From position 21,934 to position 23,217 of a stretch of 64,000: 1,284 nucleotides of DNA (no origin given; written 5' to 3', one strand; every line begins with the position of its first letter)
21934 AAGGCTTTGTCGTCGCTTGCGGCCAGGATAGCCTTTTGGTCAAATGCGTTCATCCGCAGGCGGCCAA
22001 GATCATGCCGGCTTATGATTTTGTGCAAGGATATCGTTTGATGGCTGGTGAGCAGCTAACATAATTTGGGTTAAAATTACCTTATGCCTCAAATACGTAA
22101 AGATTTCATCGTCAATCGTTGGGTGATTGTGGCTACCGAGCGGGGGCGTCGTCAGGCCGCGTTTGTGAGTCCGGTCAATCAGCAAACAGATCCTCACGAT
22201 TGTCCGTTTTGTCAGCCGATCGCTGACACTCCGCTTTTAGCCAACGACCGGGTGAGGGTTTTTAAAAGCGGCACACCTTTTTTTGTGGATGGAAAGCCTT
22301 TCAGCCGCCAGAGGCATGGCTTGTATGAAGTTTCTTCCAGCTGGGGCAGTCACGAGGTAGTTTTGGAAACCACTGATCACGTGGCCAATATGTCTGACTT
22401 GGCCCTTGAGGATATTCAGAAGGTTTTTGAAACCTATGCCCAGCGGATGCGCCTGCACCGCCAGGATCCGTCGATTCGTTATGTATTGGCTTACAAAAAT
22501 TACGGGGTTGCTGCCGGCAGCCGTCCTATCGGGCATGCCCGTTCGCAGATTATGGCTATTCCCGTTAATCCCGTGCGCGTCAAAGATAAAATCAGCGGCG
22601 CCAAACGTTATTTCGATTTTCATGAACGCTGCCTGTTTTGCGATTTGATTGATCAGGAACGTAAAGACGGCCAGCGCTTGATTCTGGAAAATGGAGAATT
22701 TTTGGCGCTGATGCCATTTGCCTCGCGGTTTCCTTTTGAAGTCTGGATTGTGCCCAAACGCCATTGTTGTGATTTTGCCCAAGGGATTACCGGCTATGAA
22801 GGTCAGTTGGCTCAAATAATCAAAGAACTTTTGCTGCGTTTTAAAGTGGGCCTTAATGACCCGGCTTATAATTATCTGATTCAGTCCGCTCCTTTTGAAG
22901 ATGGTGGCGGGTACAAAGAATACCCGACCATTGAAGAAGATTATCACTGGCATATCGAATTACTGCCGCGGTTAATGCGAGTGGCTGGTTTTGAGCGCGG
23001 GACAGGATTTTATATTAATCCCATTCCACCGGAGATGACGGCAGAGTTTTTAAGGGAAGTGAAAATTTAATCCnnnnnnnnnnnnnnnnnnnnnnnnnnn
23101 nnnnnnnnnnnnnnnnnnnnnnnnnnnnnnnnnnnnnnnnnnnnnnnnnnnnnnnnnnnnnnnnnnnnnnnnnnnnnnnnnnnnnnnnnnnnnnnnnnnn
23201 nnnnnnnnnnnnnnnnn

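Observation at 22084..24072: Tandem GalT-like HIT proteins, one with the catalytic His replaced by Arg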

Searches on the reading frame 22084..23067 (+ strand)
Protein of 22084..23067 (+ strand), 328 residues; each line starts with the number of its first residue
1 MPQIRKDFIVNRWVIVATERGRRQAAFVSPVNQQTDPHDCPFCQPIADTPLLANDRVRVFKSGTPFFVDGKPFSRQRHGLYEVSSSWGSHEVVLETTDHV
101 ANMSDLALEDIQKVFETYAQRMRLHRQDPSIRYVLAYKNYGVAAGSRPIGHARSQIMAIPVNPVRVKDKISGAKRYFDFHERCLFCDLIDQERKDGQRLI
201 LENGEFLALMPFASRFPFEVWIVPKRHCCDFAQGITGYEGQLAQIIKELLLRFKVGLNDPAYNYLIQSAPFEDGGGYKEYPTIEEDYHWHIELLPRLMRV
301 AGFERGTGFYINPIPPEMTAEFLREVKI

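Call 3: search_protein_families(library=pfam, proteins=[window:22084-23067:+], max_evalue=0.01)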
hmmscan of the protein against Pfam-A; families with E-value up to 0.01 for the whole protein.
window:22084-23067:+ (328 aa): 4 families
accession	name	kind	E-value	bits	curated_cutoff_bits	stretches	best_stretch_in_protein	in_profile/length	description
PF02744.22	GalP_UDP_tr_C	-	1.5e-08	35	29.2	1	174-300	6-124/165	Galactose-1-phosphate uridyl transferase, C-terminal domain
PF16268.10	DUF4921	-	1.5e-06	27.9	28.5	0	285-318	355-388/425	Domain of unknown function (DUF4921)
PF01087.27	GalP_UDP_transf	-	8.1e-05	23.6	22.1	1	76-151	98-174/184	Galactose-1-phosphate uridyl transferase, N-terminal domain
PF16285.10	DUF4931_N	-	0.0035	17.9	24.1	0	91-158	54-120/124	Domain of unknown function (DUF4931) N-terminal domain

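Call 4: search_protein_families(library=ncbifam, proteins=[window:22084-23067:+], max_evalue=0.01)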
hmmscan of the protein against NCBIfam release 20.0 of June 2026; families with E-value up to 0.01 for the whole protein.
window:22084-23067:+ (328 aa): 2 families
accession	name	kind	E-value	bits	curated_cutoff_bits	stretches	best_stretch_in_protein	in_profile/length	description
NF008724.0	PRK11720.1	equivalog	4.5e-29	101.7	448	1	3-303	11-309/348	UDP-glucose--hexose-1-phosphate uridylyltransferase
TIGR00209.1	galT_1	equivalog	7.6e-22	77.7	102.1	1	5-302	14-309/349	galactose-1-phosphate uridylyltransferase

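Call 6: search_solved_structures(query=window:22084-23067:+, max_evalue=0.01, show_alignments=3)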
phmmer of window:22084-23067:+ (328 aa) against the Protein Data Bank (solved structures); distinct sequences matched with E-value up to 0.01: 9.
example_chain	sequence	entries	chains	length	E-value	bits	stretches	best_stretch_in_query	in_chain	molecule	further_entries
1z84_A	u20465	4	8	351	2.1e-51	178.3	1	2-327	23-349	galactose-1-phosphate uridyl transferase-like protein | putative galactose-1-phosphate uridyl transferase | Probable galactose-1-phosphate uridyl transferase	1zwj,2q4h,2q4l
2h39_A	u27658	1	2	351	3.9e-51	177.5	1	2-327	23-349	Probable galactose-1-phosphate uridyl transferase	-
6k5z_A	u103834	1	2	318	1.8e-26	96.4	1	38-322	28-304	Galactose-1-phosphate uridylyltransferase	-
6k9z_A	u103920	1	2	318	4.7e-26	95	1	38-322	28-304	Galactose-1-phosphate uridylyltransferase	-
1hxq_A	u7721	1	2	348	5.9e-17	65.1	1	4-304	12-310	HEXOSE-1-PHOSPHATE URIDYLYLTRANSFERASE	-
1hxp_A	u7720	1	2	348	1.1e-16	64.2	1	4-304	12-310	HEXOSE-1-PHOSPHATE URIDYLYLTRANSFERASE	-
1gup_A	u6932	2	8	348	1.8e-16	63.5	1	4-304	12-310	GALACTOSE-1-PHOSPHATE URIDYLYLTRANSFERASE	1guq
6gqd_A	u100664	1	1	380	4.2e-09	39.3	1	4-271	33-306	Galactose-1-phosphate uridylyltransferase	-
5in3_B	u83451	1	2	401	6.2e-09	38.8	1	4-266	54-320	Galactose-1-phosphate uridylyltransferase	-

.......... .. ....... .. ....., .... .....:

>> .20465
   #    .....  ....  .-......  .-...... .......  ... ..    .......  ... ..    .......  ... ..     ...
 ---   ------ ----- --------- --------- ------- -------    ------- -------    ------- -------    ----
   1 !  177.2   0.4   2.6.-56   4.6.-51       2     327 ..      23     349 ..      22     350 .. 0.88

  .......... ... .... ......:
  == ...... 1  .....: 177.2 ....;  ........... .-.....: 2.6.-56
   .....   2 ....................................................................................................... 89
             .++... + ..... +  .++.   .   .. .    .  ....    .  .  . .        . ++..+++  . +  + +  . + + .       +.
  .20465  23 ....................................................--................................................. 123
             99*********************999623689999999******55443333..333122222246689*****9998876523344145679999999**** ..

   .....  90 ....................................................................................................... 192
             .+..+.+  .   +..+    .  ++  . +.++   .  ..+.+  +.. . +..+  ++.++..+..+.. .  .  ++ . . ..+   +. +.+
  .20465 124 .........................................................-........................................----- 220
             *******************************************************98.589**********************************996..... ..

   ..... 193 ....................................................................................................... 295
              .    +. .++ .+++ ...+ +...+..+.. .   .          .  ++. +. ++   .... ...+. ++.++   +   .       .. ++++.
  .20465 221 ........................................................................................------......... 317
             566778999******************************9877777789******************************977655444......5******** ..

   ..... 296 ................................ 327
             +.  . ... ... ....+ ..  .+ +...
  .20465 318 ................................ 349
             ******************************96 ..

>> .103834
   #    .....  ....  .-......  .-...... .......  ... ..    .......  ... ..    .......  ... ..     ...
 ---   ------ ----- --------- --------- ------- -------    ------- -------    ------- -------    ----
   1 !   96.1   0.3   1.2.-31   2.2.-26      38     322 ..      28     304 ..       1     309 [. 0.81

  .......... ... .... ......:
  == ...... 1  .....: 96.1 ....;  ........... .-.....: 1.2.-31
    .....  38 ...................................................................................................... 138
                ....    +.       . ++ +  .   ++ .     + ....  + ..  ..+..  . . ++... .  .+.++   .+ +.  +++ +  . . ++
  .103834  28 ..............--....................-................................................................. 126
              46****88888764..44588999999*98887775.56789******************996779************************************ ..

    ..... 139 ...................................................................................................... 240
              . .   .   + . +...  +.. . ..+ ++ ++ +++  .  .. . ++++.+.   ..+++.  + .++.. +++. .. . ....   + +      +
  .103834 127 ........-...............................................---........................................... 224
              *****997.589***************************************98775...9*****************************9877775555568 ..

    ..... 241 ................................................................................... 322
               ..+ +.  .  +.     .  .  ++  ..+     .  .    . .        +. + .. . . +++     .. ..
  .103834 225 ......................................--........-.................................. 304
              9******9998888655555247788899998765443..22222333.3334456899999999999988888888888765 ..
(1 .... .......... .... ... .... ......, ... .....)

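Call 8: find_homologous_proteins(query=window:22084-23067:+, max_evalue=1e-10)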
Query window:22084-23067:+ (328 aa): 2977 proteins with E <= 1e-10 among 4167 candidates; the best 120 are listed.
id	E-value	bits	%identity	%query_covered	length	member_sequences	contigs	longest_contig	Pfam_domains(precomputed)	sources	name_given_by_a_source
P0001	1.0e-226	770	100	100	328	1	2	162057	PF16268.11,PF02744.23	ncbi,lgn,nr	ncbi:MAG: galactose-1-phosphate uridylyltransferase [Candidatus Omnitrophica bacterium]|nr:galactose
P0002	1.1e-193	661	84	100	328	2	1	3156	PF16268.11,PF02744.23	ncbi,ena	-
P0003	2.2e-190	650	84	100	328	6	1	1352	PF16268.11,PF02744.23,PF01087.28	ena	-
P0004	3.0e-190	650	84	100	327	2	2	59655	PF16268.11,PF02744.23,PF01087.28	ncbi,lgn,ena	-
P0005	2.0e-186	637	82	100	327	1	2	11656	PF16268.11,PF02744.23,PF01087.28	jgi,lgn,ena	-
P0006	1.2e-184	631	80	100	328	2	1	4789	PF02744.23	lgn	-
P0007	4.5e-184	629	81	100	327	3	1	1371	PF16268.11,PF02744.23,PF01087.28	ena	-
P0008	1.3e-183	628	80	100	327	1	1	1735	PF16268.11,PF02744.23,PF01087.28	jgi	jgi:UDPglucose--hexose-1-phosphate uridylyltransferase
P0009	3.7e-182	623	80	100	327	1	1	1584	PF16268.11,PF02744.23,PF01087.28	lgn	-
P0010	4.6e-182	623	80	100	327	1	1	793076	PF16268.11,PF02744.23,PF01087.28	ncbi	-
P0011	5.5e-182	623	79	100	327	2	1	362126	PF16268.11,PF02744.23,PF01087.28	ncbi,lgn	-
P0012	2.2e-180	617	80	100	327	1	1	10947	PF16268.11,PF02744.23,PF01087.28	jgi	jgi:UDPglucose--hexose-1-phosphate uridylyltransferase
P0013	5.0e-179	613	79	100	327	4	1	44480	PF16268.11,PF02744.23,PF01087.28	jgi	jgi:UDPglucose--hexose-1-phosphate uridylyltransferase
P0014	1.3e-178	611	79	100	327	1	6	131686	PF16268.11,PF02744.23,PF01087.28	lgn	-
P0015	1.1e-175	602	77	100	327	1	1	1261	PF16268.11,PF02744.23,PF01087.28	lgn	-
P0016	3.9e-144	498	65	100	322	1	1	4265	PF16268.11,PF02744.23,PF01087.28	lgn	-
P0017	4.7e-144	498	66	100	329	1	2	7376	PF16268.11,PF02744.23,PF01087.28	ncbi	-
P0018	1.1e-143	497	67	100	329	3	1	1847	PF16268.11,PF02744.23,PF01087.28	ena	-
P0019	4.1e-143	495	66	100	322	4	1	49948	PF16268.11,PF02744.23,PF01087.28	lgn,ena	-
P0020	6.1e-143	494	65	100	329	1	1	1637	PF16268.11,PF16285.11,PF02744.23,PF01087.28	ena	-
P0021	6.0e-142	491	65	100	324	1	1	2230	PF16268.11,PF02744.23,PF01087.28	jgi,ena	-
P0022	7.1e-142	491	65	100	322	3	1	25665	PF16268.11,PF02744.23,PF01087.28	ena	-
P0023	1.0e-141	490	65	100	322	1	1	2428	PF16268.11,PF02744.23,PF01087.28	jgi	jgi:UDPglucose--hexose-1-phosphate uridylyltransferase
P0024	1.4e-141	490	65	100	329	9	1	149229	PF16268.11,PF02744.23,PF01087.28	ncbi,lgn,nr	ncbi:MAG: galactose-1-phosphate uridylyltransferase [Candidatus Omnitrophota bacterium]|nr:galactose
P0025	1.7e-141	489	64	100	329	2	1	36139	PF02744.23,PF01087.28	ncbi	-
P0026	4.7e-141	488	65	100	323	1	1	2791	PF02744.23,PF01087.28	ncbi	-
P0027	8.1e-141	487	65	100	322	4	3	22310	PF16268.11,PF16285.11,PF02744.23,PF01087.28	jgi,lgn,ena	-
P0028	8.5e-141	487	66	100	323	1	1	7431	PF16268.11,PF02744.23,PF01087.28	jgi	jgi:UDPglucose--hexose-1-phosphate uridylyltransferase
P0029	9.0e-140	484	64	100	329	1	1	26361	PF16268.11,PF02744.23,PF01087.28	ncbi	-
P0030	3.4e-139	482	63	100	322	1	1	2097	PF16268.11,PF02744.23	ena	-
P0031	1.3e-138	480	63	100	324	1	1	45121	PF16268.11,PF02744.23,PF01087.28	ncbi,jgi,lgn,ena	-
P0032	1.4e-138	480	63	100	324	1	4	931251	PF16268.11,PF02744.23,PF01087.28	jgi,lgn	jgi:UDPglucose--hexose-1-phosphate uridylyltransferase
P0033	1.7e-138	480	63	100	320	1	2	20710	PF16268.11,PF16285.11,PF02744.23,PF01087.28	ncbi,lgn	-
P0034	2.7e-138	479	62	99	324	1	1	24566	PF16268.11,PF02744.23,PF01087.28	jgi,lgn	-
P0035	3.2e-138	479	63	100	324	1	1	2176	PF16268.11,PF02744.23,PF01087.28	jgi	jgi:UDPglucose--hexose-1-phosphate uridylyltransferase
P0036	6.1e-138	478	62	100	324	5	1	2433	PF16268.11,PF02744.23,PF01087.28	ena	-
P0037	8.0e-138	477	62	100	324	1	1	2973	PF16268.11,PF02744.23,PF01087.28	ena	-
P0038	8.7e-138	477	63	100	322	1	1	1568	PF16268.11,PF02744.23,PF01087.28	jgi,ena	-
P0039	1.0e-137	477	61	100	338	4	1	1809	PF02744.23,PF01087.28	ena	-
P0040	2.7e-137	476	62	100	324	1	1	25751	PF16268.11,PF02744.23,PF01087.28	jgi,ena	-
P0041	3.2e-137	475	62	100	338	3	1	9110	PF02744.23,PF01087.28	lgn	-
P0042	3.4e-137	475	62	100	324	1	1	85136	PF16268.11,PF02744.23,PF01087.28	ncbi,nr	ncbi:MAG: DUF4921 family protein [Candidatus Omnitrophica bacterium]|nr:DUF4921 family protein [Cand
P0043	3.6e-137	475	63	100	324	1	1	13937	PF16268.11,PF02744.23,PF01087.28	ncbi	-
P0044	4.3e-137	475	61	100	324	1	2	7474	PF16268.11,PF02744.23,PF01087.28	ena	-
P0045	5.3e-137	475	62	100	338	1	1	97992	PF02744.23,PF01087.28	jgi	jgi:UDPglucose--hexose-1-phosphate uridylyltransferase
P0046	1.0e-136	474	62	100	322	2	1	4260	PF16268.11,PF02744.23,PF01087.28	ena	-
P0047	1.2e-136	473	62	100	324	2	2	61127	PF16268.11,PF02744.23,PF01087.28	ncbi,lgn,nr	ncbi:MAG: DUF4921 family protein [Candidatus Omnitrophica bacterium]|nr:DUF4921 family protein [Cand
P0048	2.2e-136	473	61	100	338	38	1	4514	PF02744.23,PF01087.28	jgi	jgi:UDPglucose--hexose-1-phosphate uridylyltransferase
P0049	4.0e-136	472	62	100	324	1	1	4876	PF16268.11,PF02744.23,PF01087.28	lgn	-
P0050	4.1e-136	472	61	100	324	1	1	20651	PF16268.11,PF02744.23,PF01087.28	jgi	jgi:UDPglucose--hexose-1-phosphate uridylyltransferase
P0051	4.4e-136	472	63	100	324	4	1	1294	PF16268.11,PF02744.23,PF01087.28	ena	-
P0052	4.7e-136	472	62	100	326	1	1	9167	PF16268.11,PF02744.23,PF01087.28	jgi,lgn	-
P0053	6.1e-136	471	62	100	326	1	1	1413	PF16268.11,PF02744.23,PF01087.28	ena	-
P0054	3.8e-135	469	62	100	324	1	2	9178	PF16268.11,PF02744.23,PF01087.28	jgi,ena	jgi:UDPglucose--hexose-1-phosphate uridylyltransferase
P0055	4.9e-135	468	62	100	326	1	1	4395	PF16268.11,PF02744.23,PF01087.28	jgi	jgi:UDPglucose--hexose-1-phosphate uridylyltransferase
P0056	7.4e-135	468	61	100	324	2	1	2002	PF16268.11,PF02744.23,PF01087.28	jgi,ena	-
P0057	7.5e-135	468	60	100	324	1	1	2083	PF16268.11,PF02744.23,PF01087.28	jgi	-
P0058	8.0e-135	467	61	100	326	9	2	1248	PF16268.11,PF02744.23,PF01087.28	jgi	-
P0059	8.5e-135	467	62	100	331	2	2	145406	PF16268.11,PF02744.23,PF01087.28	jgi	jgi:UDPglucose--hexose-1-phosphate uridylyltransferase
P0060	8.8e-135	467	62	100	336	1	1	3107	PF16268.11,PF02744.23,PF01087.28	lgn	-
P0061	1.7e-134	466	61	100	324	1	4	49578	PF16268.11,PF02744.23,PF01087.28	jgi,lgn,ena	jgi:UDPglucose--hexose-1-phosphate uridylyltransferase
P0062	2.1e-134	466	63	100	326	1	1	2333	PF16268.11,PF02744.23,PF01087.28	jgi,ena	-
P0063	2.6e-134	466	62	100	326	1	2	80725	PF16268.11,PF02744.23,PF01087.28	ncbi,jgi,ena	-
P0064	3.2e-134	465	61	100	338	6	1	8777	PF16268.11,PF02744.23,PF01087.28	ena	-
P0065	3.5e-134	465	63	100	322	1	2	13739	PF16268.11,PF02744.23,PF01087.28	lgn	-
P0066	3.7e-134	465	61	100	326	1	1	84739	PF16268.11,PF02744.23,PF01087.28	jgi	jgi:UDPglucose--hexose-1-phosphate uridylyltransferase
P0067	3.9e-134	465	62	100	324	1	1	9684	PF16268.11,PF02744.23,PF01087.28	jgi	-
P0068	5.2e-134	465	61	100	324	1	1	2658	PF16268.11,PF02744.23,PF01087.28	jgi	jgi:UDPglucose--hexose-1-phosphate uridylyltransferase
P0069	6.5e-134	464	61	99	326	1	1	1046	PF16268.11,PF02744.23,PF01087.28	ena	-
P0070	8.7e-134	464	60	100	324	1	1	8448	PF16268.11,PF02744.23,PF01087.28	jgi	jgi:UDPglucose--hexose-1-phosphate uridylyltransferase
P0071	8.9e-134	464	62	100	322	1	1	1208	PF16268.11,PF02744.23,PF01087.28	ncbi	-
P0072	1.4e-133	463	60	100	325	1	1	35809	PF16268.11,PF02744.23,PF01087.28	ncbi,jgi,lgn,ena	jgi:UDPglucose--hexose-1-phosphate uridylyltransferase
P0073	1.4e-133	463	62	100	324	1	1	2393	PF16268.11,PF02744.23,PF01087.28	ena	-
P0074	1.9e-133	463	63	100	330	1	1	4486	PF16268.11,PF02744.23,PF01087.28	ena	-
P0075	1.9e-133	463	61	100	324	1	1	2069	PF16268.11,PF02744.23,PF01087.28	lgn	-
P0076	4.6e-133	462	60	100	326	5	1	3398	PF16268.11,PF02744.23,PF01087.28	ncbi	-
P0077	4.8e-133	462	60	100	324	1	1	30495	PF16268.11,PF02744.23,PF01087.28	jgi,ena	-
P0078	6.6e-133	461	61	100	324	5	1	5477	PF16268.11,PF02744.23,PF01087.28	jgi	-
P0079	1.2e-132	460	60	100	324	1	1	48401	PF16268.11,PF02744.23,PF01087.28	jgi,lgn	-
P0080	1.3e-132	460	61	100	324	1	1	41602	PF16268.11,PF02744.23,PF01087.28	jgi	-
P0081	1.6e-132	460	60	100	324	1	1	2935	PF16268.11,PF02744.23,PF01087.28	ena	-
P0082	1.9e-132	460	62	100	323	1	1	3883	PF16268.11,PF02744.23,PF01087.28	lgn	-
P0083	3.1e-132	459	61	100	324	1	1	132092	PF16268.11,PF02744.23,PF01087.28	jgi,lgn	-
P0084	8.4e-132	458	59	100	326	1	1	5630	PF02744.23,PF01087.28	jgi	jgi:UDPglucose--hexose-1-phosphate uridylyltransferase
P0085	8.9e-132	457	60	100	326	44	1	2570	PF16268.11,PF02744.23,PF01087.28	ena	-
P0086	2.0e-131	456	60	100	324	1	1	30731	PF16268.11,PF02744.23,PF01087.28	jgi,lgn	-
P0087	2.2e-131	456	60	100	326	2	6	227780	PF16268.11,PF02744.23,PF01087.28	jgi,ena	-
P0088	3.9e-131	455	61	100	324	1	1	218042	PF16268.11,PF02744.23,PF01087.28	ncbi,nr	ncbi:MAG: galactose-1-phosphate uridylyltransferase [Candidatus Omnitrophica bacterium]|nr:galactose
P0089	5.2e-131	455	60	100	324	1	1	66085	PF16268.11,PF02744.23,PF01087.28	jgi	jgi:UDPglucose--hexose-1-phosphate uridylyltransferase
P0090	4.5e-130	452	59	100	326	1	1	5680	PF16268.11,PF02744.23,PF01087.28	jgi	-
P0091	3.1e-129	449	62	100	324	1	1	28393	PF16268.11,PF16285.11,PF02744.23,PF01087.28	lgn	-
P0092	5.7e-129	448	58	100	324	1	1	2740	PF16268.11,PF02744.23,PF01087.28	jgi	jgi:UDPglucose--hexose-1-phosphate uridylyltransferase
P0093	8.2e-129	448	62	100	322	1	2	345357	PF16268.11,PF02744.23,PF01087.28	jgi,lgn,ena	-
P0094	4.9e-128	445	59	100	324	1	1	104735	PF16268.11,PF16285.11,PF02744.23,PF01087.28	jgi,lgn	-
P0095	8.2e-128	444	60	100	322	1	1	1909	PF16285.11,PF02744.23,PF01087.28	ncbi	-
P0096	1.2e-127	444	60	100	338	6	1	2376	PF16268.11,PF02744.23,PF01087.28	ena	-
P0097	1.6e-127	443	59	99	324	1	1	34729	PF16268.11,PF02744.23,PF01087.28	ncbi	-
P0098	1.9e-127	443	62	100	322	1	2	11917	PF16268.11,PF16285.11,PF02744.23,PF01087.28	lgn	-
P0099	4.6e-127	442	59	100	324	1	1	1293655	PF16268.11,PF02744.23,PF01087.28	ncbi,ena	-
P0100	8.6e-127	441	58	100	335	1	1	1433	PF16268.11,PF02744.23,PF01087.28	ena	-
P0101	9.7e-127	441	60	100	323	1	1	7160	PF16268.11,PF02744.23,PF01087.28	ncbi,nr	ncbi:MAG: DUF4921 family protein [Candidatus Omnitrophica bacterium]|nr:DUF4921 family protein [Cand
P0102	1.6e-126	440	61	100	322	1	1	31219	PF16268.11,PF02744.23,PF01087.28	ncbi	-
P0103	1.8e-126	440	62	100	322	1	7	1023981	PF16268.11,PF16285.11,PF02744.23,PF01087.28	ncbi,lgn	-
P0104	3.1e-126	439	59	100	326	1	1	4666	PF16268.11,PF02744.23,PF01087.28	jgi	jgi:UDPglucose--hexose-1-phosphate uridylyltransferase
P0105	8.4e-126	438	60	100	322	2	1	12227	PF16268.11,PF16285.11,PF02744.23,PF01087.28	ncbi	-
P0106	3.7e-124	432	59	100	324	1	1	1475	PF16268.11,PF16285.11,PF02744.23,PF01087.28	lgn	-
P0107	4.7e-123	429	57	100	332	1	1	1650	PF16268.11,PF02744.23,PF01087.28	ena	-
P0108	8.3e-123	428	58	99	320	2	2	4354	PF02744.23,PF01087.28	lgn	-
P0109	1.7e-122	427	57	100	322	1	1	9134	PF16268.11,PF02744.23,PF01087.28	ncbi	-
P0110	8.4e-120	418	55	99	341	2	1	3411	PF16285.11,PF02744.23,PF01087.28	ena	-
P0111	9.1e-120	418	56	100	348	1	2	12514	PF16285.11,PF02744.23,PF01087.28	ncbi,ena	-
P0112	8.1e-119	415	54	100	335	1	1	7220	PF16268.11,PF16285.11,PF02744.23,PF01087.28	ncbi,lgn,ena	-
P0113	1.3e-118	414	55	100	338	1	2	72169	PF16268.11,PF02744.23,PF01087.28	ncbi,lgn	-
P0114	1.6e-118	414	54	100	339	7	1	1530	PF16285.11,PF02744.23,PF01087.28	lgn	-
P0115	2.7e-118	413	54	100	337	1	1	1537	PF16268.11,PF16285.11,PF02744.23,PF01087.28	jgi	-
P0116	3.4e-117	410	54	100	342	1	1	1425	PF16268.11,PF16285.11,PF02744.23,PF01087.28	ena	-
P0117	7.2e-117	408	55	100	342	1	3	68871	PF16268.11,PF16285.11,PF02744.23,PF01087.28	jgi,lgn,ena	-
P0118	6.4e-116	405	54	100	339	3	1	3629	PF02744.23,PF01087.28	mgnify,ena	mgnify:FL=1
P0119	8.3e-116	405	54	100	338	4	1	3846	PF16268.11,PF16285.11,PF02744.23,PF01087.28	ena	-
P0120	2.4e-115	403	53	100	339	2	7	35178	PF16285.11,PF02744.23,PF01087.28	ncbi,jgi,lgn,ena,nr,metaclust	ncbi:MAG: hypothetical protein A2787_05450 [Omnitrophica WOR_2 bacterium RIFCSPHIGHO2_01_FULL_48_9]|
